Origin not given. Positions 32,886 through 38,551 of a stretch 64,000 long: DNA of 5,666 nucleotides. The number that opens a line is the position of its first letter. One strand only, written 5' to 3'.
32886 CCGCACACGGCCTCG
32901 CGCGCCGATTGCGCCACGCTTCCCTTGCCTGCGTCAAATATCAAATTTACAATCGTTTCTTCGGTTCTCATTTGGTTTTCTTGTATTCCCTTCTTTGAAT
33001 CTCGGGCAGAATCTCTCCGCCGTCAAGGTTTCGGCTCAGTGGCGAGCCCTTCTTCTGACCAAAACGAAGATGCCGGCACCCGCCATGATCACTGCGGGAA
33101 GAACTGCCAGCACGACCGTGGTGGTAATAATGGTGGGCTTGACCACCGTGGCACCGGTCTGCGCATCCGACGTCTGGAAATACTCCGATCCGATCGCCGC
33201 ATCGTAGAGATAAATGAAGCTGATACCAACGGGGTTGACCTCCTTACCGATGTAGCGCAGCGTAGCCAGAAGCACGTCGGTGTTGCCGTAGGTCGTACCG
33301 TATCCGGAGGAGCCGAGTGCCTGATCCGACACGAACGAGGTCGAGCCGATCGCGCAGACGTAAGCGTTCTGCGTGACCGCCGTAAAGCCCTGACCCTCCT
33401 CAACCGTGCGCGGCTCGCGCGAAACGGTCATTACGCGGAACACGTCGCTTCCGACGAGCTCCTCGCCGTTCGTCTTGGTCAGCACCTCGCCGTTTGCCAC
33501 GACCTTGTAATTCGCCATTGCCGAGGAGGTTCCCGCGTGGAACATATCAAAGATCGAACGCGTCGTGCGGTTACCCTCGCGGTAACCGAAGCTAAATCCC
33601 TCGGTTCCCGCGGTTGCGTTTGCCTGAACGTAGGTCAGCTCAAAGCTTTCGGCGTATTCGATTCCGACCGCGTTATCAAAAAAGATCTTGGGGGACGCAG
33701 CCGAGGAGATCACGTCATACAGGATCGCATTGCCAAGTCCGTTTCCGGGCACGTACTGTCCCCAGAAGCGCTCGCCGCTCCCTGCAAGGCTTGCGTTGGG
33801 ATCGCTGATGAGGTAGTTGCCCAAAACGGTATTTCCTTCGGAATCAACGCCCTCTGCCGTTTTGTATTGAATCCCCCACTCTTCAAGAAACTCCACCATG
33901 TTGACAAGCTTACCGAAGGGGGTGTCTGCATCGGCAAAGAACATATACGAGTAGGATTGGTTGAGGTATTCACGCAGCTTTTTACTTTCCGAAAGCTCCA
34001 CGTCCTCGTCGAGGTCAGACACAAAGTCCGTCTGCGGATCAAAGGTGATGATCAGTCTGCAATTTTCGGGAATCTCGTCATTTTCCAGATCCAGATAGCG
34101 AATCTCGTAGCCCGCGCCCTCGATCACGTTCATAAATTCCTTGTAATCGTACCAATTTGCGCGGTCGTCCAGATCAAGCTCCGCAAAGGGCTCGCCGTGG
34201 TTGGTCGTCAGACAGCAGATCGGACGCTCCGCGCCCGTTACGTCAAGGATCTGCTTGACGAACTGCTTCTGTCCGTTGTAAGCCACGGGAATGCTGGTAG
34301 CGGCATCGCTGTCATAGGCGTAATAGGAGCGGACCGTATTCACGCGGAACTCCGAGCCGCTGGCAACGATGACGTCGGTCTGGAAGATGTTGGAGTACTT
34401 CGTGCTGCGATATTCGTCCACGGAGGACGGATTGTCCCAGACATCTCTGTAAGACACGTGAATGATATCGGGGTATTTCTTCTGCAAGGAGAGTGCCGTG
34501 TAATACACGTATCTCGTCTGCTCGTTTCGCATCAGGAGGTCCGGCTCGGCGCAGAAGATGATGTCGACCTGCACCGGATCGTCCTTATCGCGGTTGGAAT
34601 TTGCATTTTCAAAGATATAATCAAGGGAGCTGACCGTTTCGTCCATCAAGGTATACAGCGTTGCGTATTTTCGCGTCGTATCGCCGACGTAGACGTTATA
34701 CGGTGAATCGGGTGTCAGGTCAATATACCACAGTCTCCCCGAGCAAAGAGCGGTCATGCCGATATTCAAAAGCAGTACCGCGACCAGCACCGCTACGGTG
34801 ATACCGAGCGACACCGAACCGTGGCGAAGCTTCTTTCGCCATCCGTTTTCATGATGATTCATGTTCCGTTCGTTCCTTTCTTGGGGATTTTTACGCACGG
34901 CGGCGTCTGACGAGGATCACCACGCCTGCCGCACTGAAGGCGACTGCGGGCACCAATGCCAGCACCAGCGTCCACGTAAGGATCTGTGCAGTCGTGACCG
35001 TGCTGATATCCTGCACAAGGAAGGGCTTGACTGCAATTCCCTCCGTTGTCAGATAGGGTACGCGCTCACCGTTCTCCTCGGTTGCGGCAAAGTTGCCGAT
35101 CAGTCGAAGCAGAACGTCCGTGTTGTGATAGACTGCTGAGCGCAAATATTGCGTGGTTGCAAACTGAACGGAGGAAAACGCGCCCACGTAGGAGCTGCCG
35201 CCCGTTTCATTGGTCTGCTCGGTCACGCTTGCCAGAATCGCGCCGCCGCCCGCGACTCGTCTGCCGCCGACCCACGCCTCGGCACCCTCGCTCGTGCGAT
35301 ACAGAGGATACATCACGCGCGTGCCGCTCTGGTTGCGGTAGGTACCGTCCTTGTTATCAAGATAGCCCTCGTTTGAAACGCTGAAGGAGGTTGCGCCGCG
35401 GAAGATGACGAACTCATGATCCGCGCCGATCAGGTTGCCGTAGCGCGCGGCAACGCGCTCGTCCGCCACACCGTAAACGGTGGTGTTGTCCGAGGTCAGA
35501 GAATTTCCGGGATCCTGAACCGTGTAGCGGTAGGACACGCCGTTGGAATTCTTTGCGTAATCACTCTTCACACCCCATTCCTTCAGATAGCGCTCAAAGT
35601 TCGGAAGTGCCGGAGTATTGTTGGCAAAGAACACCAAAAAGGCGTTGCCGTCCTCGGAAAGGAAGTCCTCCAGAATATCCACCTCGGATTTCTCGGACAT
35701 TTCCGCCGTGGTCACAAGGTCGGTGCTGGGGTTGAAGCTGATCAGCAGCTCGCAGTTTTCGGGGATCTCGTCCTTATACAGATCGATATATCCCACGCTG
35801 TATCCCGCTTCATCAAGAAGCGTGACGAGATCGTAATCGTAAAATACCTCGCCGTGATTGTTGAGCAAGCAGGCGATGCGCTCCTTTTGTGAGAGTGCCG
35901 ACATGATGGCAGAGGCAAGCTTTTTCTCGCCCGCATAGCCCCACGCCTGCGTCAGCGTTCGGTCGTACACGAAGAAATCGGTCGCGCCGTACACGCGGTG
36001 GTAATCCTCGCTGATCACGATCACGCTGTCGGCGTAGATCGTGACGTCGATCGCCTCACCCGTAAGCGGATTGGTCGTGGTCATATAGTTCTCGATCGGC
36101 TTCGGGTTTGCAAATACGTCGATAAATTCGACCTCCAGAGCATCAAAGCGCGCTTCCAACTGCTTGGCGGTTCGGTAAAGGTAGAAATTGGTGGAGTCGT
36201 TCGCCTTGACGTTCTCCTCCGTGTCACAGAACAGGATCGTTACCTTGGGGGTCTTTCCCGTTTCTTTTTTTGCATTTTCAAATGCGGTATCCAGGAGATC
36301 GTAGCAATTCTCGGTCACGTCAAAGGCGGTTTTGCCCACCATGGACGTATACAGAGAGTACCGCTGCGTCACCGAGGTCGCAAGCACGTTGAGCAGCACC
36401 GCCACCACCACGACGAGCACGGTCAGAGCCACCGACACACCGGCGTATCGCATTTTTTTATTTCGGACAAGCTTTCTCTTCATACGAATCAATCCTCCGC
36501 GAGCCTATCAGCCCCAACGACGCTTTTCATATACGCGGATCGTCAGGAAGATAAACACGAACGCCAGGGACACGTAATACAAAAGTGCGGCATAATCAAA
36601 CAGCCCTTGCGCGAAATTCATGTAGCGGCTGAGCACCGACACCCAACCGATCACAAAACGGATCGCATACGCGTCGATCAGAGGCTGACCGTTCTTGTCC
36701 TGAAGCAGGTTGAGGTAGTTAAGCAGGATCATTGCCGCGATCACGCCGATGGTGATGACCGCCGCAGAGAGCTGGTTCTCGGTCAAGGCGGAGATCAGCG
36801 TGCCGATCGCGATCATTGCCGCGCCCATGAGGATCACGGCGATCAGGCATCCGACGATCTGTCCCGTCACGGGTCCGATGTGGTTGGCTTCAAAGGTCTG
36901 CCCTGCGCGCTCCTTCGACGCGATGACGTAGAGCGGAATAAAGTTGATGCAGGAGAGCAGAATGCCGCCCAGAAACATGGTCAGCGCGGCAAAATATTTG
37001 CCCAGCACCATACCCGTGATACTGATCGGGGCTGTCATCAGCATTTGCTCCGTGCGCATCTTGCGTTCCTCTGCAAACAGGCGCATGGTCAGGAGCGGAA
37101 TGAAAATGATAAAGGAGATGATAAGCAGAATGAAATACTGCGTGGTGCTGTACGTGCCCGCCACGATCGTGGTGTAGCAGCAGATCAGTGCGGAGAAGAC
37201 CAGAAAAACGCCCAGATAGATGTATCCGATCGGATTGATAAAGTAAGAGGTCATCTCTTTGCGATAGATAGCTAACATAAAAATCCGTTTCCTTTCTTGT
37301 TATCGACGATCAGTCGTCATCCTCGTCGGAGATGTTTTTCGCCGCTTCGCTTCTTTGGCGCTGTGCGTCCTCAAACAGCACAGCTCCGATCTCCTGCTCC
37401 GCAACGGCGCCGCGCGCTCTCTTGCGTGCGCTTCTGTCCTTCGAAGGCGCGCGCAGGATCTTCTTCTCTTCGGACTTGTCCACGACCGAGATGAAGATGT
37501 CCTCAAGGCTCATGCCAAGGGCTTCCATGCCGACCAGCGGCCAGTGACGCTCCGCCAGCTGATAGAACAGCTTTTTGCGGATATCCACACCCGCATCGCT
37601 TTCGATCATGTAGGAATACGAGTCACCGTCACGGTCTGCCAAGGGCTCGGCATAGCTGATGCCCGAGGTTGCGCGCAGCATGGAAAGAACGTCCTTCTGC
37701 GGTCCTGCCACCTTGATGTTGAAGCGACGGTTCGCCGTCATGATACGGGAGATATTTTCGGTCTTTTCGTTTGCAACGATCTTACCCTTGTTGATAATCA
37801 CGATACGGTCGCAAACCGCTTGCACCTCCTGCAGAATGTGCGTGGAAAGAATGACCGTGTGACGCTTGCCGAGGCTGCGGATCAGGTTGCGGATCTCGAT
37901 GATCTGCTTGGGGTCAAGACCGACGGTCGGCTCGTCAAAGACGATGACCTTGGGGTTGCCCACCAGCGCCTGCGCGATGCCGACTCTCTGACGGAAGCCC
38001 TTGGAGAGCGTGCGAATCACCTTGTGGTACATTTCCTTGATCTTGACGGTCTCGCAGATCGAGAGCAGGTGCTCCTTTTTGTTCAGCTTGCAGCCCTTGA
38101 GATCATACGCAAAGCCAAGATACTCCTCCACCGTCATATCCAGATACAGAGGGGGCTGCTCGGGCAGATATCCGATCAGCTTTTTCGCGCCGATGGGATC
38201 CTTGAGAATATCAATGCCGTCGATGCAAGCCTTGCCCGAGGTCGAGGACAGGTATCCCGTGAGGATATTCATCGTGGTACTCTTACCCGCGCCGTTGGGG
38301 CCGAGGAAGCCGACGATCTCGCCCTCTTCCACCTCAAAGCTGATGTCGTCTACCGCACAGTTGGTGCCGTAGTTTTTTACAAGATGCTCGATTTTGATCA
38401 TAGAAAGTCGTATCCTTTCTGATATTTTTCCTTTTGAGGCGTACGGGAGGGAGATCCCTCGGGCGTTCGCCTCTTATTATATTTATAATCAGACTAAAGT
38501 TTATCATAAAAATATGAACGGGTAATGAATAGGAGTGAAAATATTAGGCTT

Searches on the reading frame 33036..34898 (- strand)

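Call 49: search_protein_families(library=pfam, proteins=[window:33036-34898:-], max_evalue=0.00001)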
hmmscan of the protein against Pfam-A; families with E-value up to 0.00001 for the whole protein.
window:33036-34898:- (620 aa): 1 family
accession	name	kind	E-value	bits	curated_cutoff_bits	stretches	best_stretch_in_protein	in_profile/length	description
PF09822.16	ABC_transp_aux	-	1e-06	28.6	34.7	0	229-352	5-121/288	ABC-type uncharacterized transport system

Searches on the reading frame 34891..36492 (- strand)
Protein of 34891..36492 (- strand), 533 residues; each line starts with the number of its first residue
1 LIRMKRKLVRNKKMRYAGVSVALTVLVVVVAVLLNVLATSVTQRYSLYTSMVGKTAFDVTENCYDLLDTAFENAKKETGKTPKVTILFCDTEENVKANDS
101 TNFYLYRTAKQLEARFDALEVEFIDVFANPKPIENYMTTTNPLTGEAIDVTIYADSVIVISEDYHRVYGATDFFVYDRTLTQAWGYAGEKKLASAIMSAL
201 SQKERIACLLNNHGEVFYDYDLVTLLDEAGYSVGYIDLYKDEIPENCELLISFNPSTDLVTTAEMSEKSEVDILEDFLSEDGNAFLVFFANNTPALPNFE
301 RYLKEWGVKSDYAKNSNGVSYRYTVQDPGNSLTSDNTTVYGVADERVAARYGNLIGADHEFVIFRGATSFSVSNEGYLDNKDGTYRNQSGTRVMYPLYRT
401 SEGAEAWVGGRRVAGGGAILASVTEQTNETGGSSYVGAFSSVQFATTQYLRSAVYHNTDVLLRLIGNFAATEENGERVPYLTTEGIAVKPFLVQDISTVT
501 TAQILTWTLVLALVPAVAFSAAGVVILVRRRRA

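Call 49: search_protein_families(library=pfam, proteins=[window:34891-36492:-], max_evalue=0.00001)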
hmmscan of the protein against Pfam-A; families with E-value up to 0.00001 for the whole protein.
window:34891-36492:- (533 aa): 1 family
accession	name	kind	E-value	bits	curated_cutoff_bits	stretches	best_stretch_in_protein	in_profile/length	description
PF09822.16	ABC_transp_aux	-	2.7e-08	33.9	34.7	1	208-409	5-199/288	ABC-type uncharacterized transport system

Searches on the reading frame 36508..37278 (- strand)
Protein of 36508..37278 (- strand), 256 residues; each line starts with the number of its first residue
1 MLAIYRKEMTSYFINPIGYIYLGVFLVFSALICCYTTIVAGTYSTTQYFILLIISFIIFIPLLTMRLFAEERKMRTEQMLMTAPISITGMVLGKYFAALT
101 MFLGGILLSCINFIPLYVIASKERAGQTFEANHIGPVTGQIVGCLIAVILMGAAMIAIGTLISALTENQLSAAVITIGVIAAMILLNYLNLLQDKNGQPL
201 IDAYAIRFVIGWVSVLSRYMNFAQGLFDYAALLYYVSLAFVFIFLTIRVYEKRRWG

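Call 49: search_protein_families(library=pfam, proteins=[window:36508-37278:-], max_evalue=0.00001)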
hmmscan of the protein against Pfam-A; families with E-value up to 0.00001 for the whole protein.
window:36508-37278:- (256 aa): 2 families
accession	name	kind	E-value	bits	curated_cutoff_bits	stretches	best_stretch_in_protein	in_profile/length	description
PF13346.12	ABC2_membrane_5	-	1.8e-06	28.1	25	1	31-122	16-109/205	ABC-2 family transporter protein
PF12698.13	ABC2_membrane_3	-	3.9e-06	26.6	31.6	1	44-186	159-286/347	ABC-2 family transporter protein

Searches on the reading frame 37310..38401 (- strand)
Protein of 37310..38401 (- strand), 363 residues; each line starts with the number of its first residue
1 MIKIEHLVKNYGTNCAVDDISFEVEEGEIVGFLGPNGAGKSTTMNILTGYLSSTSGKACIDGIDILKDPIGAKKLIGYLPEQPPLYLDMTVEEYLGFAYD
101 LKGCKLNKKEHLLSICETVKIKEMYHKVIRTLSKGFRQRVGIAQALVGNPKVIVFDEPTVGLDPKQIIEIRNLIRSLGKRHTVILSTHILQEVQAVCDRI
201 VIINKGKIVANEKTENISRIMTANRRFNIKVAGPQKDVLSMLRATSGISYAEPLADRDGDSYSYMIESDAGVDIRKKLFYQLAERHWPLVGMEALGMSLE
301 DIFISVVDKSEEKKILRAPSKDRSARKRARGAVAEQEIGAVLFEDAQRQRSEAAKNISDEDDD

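Call 49: search_protein_families(library=pfam, proteins=[window:37310-38401:-], max_evalue=0.00001)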
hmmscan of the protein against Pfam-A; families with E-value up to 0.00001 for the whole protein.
window:37310-38401:- (363 aa): 2 families
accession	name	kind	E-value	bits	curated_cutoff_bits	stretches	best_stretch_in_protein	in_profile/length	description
PF00005.33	ABC_tran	-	1.3e-30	107.2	25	1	18-159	2-136/137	ABC transporter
PF13304.12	AAA_21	-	2.1e-11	44.9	27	1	130-189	236-299/304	AAA domain, putative AbiEii toxin, Type IV TA system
